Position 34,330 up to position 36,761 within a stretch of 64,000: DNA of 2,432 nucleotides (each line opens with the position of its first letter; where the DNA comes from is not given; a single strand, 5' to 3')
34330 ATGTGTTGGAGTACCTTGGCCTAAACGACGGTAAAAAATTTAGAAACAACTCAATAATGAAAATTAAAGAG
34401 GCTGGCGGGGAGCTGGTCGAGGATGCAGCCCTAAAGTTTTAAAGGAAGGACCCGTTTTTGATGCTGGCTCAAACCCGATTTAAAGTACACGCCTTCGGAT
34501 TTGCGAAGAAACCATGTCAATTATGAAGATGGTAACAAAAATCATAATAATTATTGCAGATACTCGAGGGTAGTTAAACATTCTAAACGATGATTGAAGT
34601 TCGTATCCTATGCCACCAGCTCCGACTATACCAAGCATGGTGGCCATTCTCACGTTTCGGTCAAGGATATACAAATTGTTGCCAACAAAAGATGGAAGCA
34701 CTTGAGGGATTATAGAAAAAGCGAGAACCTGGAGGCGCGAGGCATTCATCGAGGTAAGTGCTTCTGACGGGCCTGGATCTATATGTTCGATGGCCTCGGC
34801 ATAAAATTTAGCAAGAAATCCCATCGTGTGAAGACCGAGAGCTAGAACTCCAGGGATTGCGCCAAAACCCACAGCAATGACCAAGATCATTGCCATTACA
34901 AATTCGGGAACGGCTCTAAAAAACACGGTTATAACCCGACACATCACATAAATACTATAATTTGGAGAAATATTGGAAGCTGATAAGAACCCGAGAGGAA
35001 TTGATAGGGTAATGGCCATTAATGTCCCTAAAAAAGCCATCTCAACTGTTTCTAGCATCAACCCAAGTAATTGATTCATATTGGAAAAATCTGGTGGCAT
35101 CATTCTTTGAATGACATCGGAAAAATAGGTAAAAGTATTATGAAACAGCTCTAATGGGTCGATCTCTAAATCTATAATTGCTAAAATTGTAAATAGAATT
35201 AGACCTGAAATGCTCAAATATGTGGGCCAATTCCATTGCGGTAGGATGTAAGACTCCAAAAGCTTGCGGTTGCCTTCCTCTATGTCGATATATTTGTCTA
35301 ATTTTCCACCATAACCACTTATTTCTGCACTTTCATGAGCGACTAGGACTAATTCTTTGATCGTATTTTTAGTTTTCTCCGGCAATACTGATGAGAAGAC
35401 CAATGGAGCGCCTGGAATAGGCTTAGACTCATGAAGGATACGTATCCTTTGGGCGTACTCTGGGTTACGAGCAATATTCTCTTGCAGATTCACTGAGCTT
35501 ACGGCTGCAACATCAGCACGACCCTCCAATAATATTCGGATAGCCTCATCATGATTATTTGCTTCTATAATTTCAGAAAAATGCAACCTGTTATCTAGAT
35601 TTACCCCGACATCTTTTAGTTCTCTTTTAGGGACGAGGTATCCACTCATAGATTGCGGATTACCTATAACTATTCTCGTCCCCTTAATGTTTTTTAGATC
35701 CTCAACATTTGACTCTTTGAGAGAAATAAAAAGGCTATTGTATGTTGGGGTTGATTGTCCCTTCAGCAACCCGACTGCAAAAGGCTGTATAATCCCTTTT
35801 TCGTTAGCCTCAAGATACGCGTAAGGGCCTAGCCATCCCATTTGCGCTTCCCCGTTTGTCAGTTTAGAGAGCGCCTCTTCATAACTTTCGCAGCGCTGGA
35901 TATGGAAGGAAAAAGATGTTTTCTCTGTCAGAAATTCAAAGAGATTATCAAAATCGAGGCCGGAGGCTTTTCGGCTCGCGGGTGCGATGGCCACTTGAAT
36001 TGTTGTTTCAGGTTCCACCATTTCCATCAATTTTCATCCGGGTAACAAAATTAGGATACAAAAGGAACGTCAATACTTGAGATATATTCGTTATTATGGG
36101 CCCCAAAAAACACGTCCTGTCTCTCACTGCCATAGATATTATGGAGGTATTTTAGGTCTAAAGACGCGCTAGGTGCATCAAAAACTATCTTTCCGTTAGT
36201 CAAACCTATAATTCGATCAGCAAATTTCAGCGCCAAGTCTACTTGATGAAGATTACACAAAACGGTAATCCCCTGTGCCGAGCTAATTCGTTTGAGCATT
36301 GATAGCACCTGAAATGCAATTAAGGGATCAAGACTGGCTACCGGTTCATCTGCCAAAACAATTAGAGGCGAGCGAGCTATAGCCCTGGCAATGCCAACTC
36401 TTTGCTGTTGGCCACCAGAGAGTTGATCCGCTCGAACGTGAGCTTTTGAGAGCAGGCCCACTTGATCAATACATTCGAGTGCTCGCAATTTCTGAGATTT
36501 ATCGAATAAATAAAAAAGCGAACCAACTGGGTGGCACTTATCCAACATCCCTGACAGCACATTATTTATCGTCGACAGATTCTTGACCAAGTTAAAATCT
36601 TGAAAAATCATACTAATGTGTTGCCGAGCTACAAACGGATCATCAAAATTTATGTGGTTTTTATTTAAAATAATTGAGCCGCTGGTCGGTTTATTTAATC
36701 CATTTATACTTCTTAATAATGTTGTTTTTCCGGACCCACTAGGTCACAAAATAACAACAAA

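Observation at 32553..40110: Candidate import, CMP-activation and transfer module for decorating the envelope with a scavenged phosphonate or phosphoester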

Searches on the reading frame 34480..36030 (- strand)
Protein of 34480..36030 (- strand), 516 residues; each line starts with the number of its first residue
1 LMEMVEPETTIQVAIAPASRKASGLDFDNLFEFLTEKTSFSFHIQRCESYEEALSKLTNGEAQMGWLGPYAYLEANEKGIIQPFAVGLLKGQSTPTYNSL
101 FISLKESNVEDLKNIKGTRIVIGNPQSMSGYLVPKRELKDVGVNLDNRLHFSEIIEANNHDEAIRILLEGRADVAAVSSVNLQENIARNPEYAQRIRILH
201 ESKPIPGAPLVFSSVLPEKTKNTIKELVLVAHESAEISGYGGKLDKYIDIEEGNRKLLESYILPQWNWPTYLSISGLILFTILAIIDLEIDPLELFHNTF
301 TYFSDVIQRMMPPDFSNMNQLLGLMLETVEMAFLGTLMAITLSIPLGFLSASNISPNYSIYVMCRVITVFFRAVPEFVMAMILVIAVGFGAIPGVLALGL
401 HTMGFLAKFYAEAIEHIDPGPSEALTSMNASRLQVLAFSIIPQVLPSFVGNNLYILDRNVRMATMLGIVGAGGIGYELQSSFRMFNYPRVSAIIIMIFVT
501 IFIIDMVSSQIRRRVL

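Call 4: search_protein_families(library=pfam, proteins=[window:34480-36030:-], max_evalue=0.01)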
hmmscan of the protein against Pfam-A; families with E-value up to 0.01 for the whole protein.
window:34480-36030:- (516 aa): 2 families
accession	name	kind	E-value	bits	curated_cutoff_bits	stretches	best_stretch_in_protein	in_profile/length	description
PF12974.12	Phosphonate-bd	-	2.5e-43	148.6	27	1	26-235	15-220/242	ABC transporter, phosphonate, periplasmic substrate-binding protein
PF00528.27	BPD_transp_1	-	4.6e-17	62.8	26.4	1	344-515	2-182/184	Binding-protein-dependent transport system inner membrane component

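Call 6: search_protein_families(library=ncbifam, proteins=[window:34480-36030:-], max_evalue=0.01)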
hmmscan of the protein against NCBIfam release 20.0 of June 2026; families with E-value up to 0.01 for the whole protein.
window:34480-36030:- (516 aa): 16 families
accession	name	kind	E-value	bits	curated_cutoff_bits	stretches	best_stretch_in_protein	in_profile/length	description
TIGR01097.1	PhnE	equivalog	6.5e-86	287.9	216.7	1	271-515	8-251/252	phosphonate ABC transporter, permease protein PhnE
TIGR01098.1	3A0109s03R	subfamily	5.5e-37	127.6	112.05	1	11-228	33-250/253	phosphate/phosphite/phosphonate ABC transporter substrate-binding protein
TIGR03431.1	PhnD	equivalog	1.8e-34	119.4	261.1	1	10-236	28-254/288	phosphonate ABC transporter substrate-binding protein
TIGR04553.1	ABC_peri_selen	hypoth_equivalog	4.7e-15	55.7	250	1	27-200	19-190/266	putative selenate ABC transporter substrate-binding protein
NF008049.0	PRK10782.1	subfamily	1e-10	41.7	212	1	322-515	10-214/217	methionine ABC transporter permease MetI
TIGR03003.1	ectoine_ehuD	equivalog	5.7e-07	29.7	205.2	1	319-471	11-169/212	ectoine/hydroxyectoine ABC transporter permease subunit EhuD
TIGR03416.1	ABC_choXWV_perm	equivalog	1.6e-06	27.8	363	1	325-489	88-248/267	choline ABC transporter permease subunit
NF049985.1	SBP_like_Rv1680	exception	4.1e-06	26.7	400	1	49-204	39-198/268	Rv1680 family SBP-like protein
NF045470.1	Opp2B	equivalog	4.5e-06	26.1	350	1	318-387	84-151/300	nickel ABC transporter permease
TIGR02789.1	nickel_nikB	equivalog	1.1e-05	25.1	447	1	319-387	92-158/314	nickel ABC transporter permease subunit NikB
NF040733.1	ABC_perm_U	equivalog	3.8e-05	23.3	295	1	321-514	54-244/251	ABC transporter permease subunit SaoP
NF045469.1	Opp1B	equivalog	5.1e-05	22.9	380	1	319-387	93-159/307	nickel/cobalt ABC transporter permease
TIGR03004.1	ectoine_ehuC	equivalog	0.00011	22.1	196.95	1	321-515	3-206/214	ectoine/hydroxyectoine ABC transporter permease subunit EhuC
NF007545.0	PRK10160.1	equivalog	0.00027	20.4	342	1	332-515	87-267/275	taurine ABC transporter permease TauC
NF011680.0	PRK15100.1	equivalog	0.0024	17.7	300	1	331-445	21-142/222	cystine ABC transporter permease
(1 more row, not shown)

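Call 79: find_homologous_proteins(query=window:34480-36030:-, max_evalue=1e-10)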
Query window:34480-36030:- (516 aa): 1810 proteins with E <= 1e-10 among 8000 candidates; the best 120 are listed.
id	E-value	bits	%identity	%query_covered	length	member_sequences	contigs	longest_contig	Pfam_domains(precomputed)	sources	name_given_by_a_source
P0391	0.0e+0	1111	98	100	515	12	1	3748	PF00528.28,PF12974.13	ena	-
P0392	2.0e-280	949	81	100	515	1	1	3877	PF00528.28,PF12974.13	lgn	-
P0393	1.3e-238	811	70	100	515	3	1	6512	PF00528.28,PF12974.13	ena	-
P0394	7.7e-237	805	70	100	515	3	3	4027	PF00528.28,PF12974.13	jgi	jgi:phosphonate transport system permease protein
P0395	1.5e-232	791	70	98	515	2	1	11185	PF00528.28,PF12974.13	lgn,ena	-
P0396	8.8e-232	788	69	100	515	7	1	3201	PF00528.28,PF12974.13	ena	-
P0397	1.4e-231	787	69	98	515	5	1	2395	PF00528.28,PF12974.13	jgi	jgi:phosphonate transport system permease protein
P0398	2.0e-223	761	66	100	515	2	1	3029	PF00528.28,PF12974.13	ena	-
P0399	2.5e-215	734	64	98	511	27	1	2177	PF00528.28,PF12974.13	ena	-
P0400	1.4e-214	731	64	97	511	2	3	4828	PF00528.28,PF12974.13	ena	-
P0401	3.2e-214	730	65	98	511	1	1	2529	PF00528.28,PF12974.13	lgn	-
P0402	3.2e-212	724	63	98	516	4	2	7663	PF00528.28,PF12974.13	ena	-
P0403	2.0e-211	721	63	99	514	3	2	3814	PF00528.28,PF12974.13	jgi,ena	jgi:phosphonate transport system permease protein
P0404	8.1e-209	712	63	94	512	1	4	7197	PF00528.28,PF12974.13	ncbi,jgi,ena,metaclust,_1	metaclust:\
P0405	3.2e-203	694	60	97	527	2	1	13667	PF00528.28,PF12974.13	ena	-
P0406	1.4e-202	692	60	97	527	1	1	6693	PF00528.28,PF12974.13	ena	-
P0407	2.7e-202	691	60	97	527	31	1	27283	PF00528.28,PF12974.13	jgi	jgi:phosphonate ABC transporter permease subunit PhnE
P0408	6.8e-202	690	59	99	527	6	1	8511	PF00528.28,PF12974.13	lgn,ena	-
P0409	3.8e-201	687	60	98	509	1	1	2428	PF00528.28,PF12974.13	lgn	-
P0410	2.0e-200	685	61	97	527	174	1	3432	PF00528.28,PF12974.13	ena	-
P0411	4.1e-200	684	60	97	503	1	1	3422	PF00528.28,PF12974.13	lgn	-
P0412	2.5e-199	681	60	98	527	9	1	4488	PF00528.28,PF12974.13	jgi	-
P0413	1.0e-198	679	58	99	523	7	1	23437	PF00528.28,PF12974.13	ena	-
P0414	3.6e-198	677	59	99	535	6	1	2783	PF00528.28,PF12974.13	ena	-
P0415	7.6e-198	676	59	98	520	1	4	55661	PF00528.28,PF12974.13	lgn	-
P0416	9.6e-198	676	58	100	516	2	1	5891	PF00528.28,PF12974.13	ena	-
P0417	2.4e-197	675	59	98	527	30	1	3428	PF00528.28,PF12974.13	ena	-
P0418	4.1e-197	674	59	99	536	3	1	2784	PF00528.28,PF12974.13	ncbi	-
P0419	1.7e-196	672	57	99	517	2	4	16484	PF00528.28,PF12974.13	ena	-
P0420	2.9e-196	671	59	100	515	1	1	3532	PF00528.28,PF12974.13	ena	-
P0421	3.7e-195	667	59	100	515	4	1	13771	PF00528.28,PF12974.13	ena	-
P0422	3.9e-195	667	57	99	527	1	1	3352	PF00528.28,PF12974.13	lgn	-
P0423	7.9e-195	666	58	99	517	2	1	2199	PF00528.28,PF12974.13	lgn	-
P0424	2.8e-194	664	59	98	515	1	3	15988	PF00528.28,PF12974.13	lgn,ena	-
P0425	1.0e-193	663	59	98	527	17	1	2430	PF00528.28,PF12974.13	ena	-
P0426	2.4e-193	661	57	98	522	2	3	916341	PF00528.28,PF12974.13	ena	-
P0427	2.5e-193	661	58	97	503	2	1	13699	PF00528.28,PF12974.13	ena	-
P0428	1.5e-192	659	58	98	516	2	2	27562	PF00528.28,PF12974.13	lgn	-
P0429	3.2e-192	658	59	97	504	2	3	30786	PF00528.28,PF12974.13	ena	-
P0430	3.7e-192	657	56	99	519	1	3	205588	PF00528.28,PF12974.13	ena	-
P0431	4.9e-192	657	58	98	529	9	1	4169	PF00528.28,PF12974.13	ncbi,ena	-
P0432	9.5e-192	656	58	99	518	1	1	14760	PF00528.28,PF12974.13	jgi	jgi:phosphonate transport system permease protein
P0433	3.3e-191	654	58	100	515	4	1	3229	PF00528.28,PF12974.13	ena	-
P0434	4.8e-191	654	58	99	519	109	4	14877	PF00528.28,PF12974.13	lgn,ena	-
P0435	8.4e-191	653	57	98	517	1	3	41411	PF00528.28,PF09084.17,PF12974.13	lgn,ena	-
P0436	1.1e-190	653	57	98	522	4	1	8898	PF00528.28,PF12974.13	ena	-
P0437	1.5e-190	652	56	99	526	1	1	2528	PF00528.28,PF12974.13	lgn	-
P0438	1.7e-190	652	57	98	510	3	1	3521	PF00528.28,PF12974.13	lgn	-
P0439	2.3e-190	652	57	98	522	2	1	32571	PF00528.28,PF12974.13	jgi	jgi:phosphonate ABC transporter permease subunit PhnE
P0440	1.1e-189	649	57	98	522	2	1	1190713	PF00528.28,PF12974.13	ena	-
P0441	1.3e-189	649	58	95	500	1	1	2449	PF00528.28,PF12974.13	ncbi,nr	ncbi:MAG: phosphonate ABC transporter, permease protein PhnE, partial [Rhodospirillales bacterium]|n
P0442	2.1e-189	648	57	98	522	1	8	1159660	PF00528.28,PF12974.13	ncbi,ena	-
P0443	2.2e-189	648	56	97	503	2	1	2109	PF00528.28,PF09084.17,PF12974.13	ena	-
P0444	3.1e-189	648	57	99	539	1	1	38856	PF00528.28,PF12974.13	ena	-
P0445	3.2e-189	648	57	100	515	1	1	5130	PF00528.28,PF12974.13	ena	-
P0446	3.3e-189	648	56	98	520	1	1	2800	PF00528.28,PF12974.13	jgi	-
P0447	8.1e-189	646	57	99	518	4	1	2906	PF00528.28,PF12974.13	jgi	jgi:phosphonate transport system permease protein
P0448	2.4e-188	645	57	99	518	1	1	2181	PF00528.28,PF12974.13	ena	-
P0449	2.5e-188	645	57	98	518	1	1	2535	PF00528.28,PF12974.13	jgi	-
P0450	2.9e-188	645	57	98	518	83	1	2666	PF00528.28,PF12974.13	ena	-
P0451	1.0e-187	643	55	99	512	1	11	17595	PF00528.28,PF12974.13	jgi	jgi:phosphonate transport system permease protein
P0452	1.1e-187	643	57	98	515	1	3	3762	PF00528.28,PF12974.13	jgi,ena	-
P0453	1.6e-187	642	56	98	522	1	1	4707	PF00528.28,PF12974.13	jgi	jgi:phosphonate transport system permease protein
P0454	1.8e-187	642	57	98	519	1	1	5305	PF00528.28,PF12974.13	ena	-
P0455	3.2e-187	641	55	99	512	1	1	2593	PF00528.28,PF12974.13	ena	-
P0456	3.9e-187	641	58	97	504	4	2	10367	PF00528.28,PF12974.13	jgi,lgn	-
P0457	8.6e-187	640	57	98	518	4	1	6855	PF00528.28,PF12974.13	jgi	jgi:phosphonate transport system permease protein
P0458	1.3e-186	639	56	98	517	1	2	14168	PF00528.28,PF12974.13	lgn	-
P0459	1.4e-186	639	57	97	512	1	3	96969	PF00528.28,PF12974.13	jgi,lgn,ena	-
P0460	1.9e-186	639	57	98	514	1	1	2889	PF00528.28,PF12974.13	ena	-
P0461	2.4e-186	638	57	98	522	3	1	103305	PF00528.28,PF12974.13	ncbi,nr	ncbi:MAG: phosphonate ABC transporter, permease protein PhnE [Rhodospirillales bacterium]|nr:phospho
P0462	2.7e-186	638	56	99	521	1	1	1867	PF00528.28,PF12974.13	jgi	-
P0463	3.6e-186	638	57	97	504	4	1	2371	PF00528.28,PF12974.13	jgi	jgi:phosphonate transport system permease protein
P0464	3.8e-186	638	56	98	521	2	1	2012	PF00528.28,PF12974.13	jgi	jgi:phosphonate transport system permease protein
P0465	6.1e-186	637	56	98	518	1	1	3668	PF00528.28,PF12974.13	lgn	-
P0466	2.1e-185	635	55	98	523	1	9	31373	PF00528.28,PF12974.13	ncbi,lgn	-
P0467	4.7e-185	634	55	99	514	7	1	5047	PF00528.28,PF12974.13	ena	-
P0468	1.1e-184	633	57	98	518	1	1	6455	PF00528.28,PF12974.13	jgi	-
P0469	2.7e-184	632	55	98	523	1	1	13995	PF00528.28,PF12974.13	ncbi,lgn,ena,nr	ncbi:MAG: phosphonate ABC transporter, permease protein PhnE [Proteobacteria bacterium]|nr:phosphona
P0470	2.8e-183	628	56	99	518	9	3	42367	PF00528.28,PF12974.13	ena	-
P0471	4.5e-183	627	60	91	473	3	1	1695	PF00528.28,PF12974.13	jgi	-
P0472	1.0e-182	626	56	98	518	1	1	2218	PF00528.28,PF12974.13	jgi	-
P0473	1.3e-182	626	55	94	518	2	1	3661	PF00528.28,PF12974.13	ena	-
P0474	1.4e-182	626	56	97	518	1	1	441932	PF00528.28,PF12974.13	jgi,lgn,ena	-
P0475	1.6e-182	626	56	99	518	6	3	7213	PF00528.28,PF12974.13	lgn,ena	-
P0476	2.5e-182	625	57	98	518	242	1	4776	PF00528.28,PF12974.13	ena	-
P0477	4.0e-182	624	55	97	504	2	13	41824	PF00528.28,PF12974.13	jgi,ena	-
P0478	6.5e-182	624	55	98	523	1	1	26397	PF00528.28,PF12974.13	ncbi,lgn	-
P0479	1.7e-181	622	55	98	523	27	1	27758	PF00528.28,PF12974.13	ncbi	-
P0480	3.3e-181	621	56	97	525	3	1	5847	PF00528.28,PF12974.13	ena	-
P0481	8.6e-181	620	56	98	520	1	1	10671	PF00528.28,PF12974.13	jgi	jgi:phosphonate transport system permease protein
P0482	2.5e-180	618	54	99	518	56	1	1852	PF00528.28,PF12974.13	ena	-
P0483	2.7e-180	618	55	98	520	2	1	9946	PF00528.28,PF12974.13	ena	-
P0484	1.2e-179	616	55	98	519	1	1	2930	PF00528.28,PF12974.13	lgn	-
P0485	1.3e-178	613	55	99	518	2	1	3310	PF00528.28,PF12974.13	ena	-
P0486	1.9e-178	612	55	97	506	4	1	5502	PF00528.28,PF12974.13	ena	-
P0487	1.4e-177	609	55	97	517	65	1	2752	PF00528.28,PF12974.13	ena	-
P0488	1.4e-176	606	54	99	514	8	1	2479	PF00528.28,PF12974.13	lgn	-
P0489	7.2e-176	604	54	100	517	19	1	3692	PF00528.28,PF12974.13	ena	-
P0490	5.3e-175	601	53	100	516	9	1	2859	PF00528.28,PF12974.13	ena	-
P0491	8.6e-175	600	54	98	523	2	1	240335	PF00528.28,PF12974.13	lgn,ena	-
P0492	3.7e-174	598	54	99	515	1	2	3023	PF00528.28,PF12974.13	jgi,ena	-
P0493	4.1e-174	598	53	99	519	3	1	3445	PF00528.28,PF12974.13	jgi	jgi:phosphonate transport system permease protein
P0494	1.1e-173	597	53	98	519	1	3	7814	PF00528.28,PF12974.13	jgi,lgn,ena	jgi:phosphonate transport system permease protein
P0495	1.6e-173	596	51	99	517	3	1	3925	PF00528.28,PF12974.13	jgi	jgi:phosphonate transport system permease protein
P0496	3.0e-173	595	53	99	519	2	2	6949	PF00528.28,PF12974.13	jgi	-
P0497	4.0e-173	595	53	98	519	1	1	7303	PF00528.28,PF12974.13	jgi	jgi:phosphonate transport system permease protein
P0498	2.0e-172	592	53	98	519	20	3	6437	PF00528.28,PF12974.13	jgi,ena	-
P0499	2.3e-172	592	52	100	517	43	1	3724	PF00528.28,PF12974.13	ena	-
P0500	3.9e-172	591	53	99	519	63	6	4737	PF00528.28,PF12974.13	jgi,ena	-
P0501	4.1e-172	591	53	98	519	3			PF00528.28,PF12974.13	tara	tara:strand:- start:127 stop:1686 length:1560 start_codon:yes stop_codon:yes gene_type:complete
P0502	6.4e-172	591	53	97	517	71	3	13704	PF00528.28,PF12974.13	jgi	jgi:phosphonate transport system permease protein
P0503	6.5e-172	591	54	98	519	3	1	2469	PF00528.28,PF12974.13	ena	-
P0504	8.6e-172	590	53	99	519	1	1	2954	PF00528.28,PF12974.13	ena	-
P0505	4.5e-171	588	54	99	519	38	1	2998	PF00528.28,PF12974.13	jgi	jgi:phosphonate transport system permease protein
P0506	4.6e-171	588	52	99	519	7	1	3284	PF00528.28,PF12974.13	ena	-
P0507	7.3e-170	584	53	98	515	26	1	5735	PF00528.28,PF12974.13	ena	-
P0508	8.1e-170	584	54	98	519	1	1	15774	PF00528.28,PF12974.13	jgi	jgi:phosphonate transport system permease protein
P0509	1.3e-168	580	53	99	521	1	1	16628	PF00528.28,PF12974.13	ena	-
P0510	6.7e-166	571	53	99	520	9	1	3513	PF00528.28,PF12974.13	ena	-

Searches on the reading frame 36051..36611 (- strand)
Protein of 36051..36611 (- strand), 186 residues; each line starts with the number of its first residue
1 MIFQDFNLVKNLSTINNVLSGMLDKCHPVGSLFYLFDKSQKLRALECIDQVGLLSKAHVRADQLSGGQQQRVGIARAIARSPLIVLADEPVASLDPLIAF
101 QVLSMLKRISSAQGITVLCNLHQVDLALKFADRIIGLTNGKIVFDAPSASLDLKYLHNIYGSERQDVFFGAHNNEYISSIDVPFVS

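Call 4: search_protein_families(library=pfam, proteins=[window:36051-36611:-], max_evalue=0.01)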
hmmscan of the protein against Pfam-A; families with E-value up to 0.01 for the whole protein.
window:36051-36611:- (186 aa): 1 family
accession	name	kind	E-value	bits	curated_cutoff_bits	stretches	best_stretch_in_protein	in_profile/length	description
PF00005.33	ABC_tran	-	1.4e-11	45.5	25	1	1-92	63-137/137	ABC transporter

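Call 6: search_protein_families(library=ncbifam, proteins=[window:36051-36611:-], max_evalue=0.01)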
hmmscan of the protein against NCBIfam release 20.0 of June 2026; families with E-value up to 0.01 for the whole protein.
window:36051-36611:- (186 aa): 172 families (the best 25 are shown)
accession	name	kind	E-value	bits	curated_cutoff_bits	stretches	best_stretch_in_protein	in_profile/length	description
TIGR02315.1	ABC_phnC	equivalog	1.3e-61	208.1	266.1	1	1-161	83-243/243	phosphonate ABC transporter ATP-binding protein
NF007438.0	PRK09984.1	equivalog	3.4e-42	144.4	365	1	2-162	91-251/262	phosphonate ABC transporter ATP-binding protein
TIGR03005.1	ectoine_ehuA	equivalog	3e-28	98.7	345.4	1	1-144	91-227/252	ectoine/hydroxyectoine ABC transporter ATP-binding protein EhuA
TIGR02673.1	FtsE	equivalog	2.9e-27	95.7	264.85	1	1-141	83-214/214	cell division ATP-binding protein FtsE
NF007027.0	PRK09493.1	equivalog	4.1e-26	91.8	379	1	1-151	81-223/240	glutamine ABC transporter ATP-binding protein GlnQ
TIGR02982.1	heterocyst_DevA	subfamily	1.1e-25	90.5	295.8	1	1-142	86-219/220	ABC exporter ATP-binding subunit, DevA family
TIGR01186.1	proV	subfamily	9.9e-25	87.4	326.6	1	1-143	75-209/363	betaine/proline/choline family ABC transporter ATP-binding protein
NF008338.0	PRK11124.1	equivalog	6e-24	84.9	369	1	1-144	86-221/242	arginine ABC transporter ATP-binding protein ArtP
TIGR03265.1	PhnT2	equivalog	3.9e-23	82.2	457.7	1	1-143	80-214/353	putative 2-aminoethylphosphonate ABC transporter ATP-binding protein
TIGR02769.1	nickel_nikE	equivalog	4.5e-23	82.1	332.55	1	2-151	93-238/265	nickel import ATP-binding protein NikE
NF007739.0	PRK10419.1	subfamily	1e-22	81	354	1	1-149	93-237/268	nickel ABC transporter ATP-binding protein NikE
NF008039.0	PRK10771.1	equivalog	1.6e-22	80.1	298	1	1-151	75-217/234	thiamine ABC transporter ATP-binding protein ThiQ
NF038007.1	ABC_ATP_DarD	equivalog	3.8e-22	78.8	375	1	2-142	88-218/218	darobactin export ABC transporter ATP-binding protein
NF010068.0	PRK13548.1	equivalog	6.7e-22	77.8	261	1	44-163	118-243/261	heme ABC transporter ATP-binding protein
TIGR01187.1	potA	subfamily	7.5e-22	77.8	355.6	1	1-148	46-185/325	polyamine ABC transporter ATP-binding protein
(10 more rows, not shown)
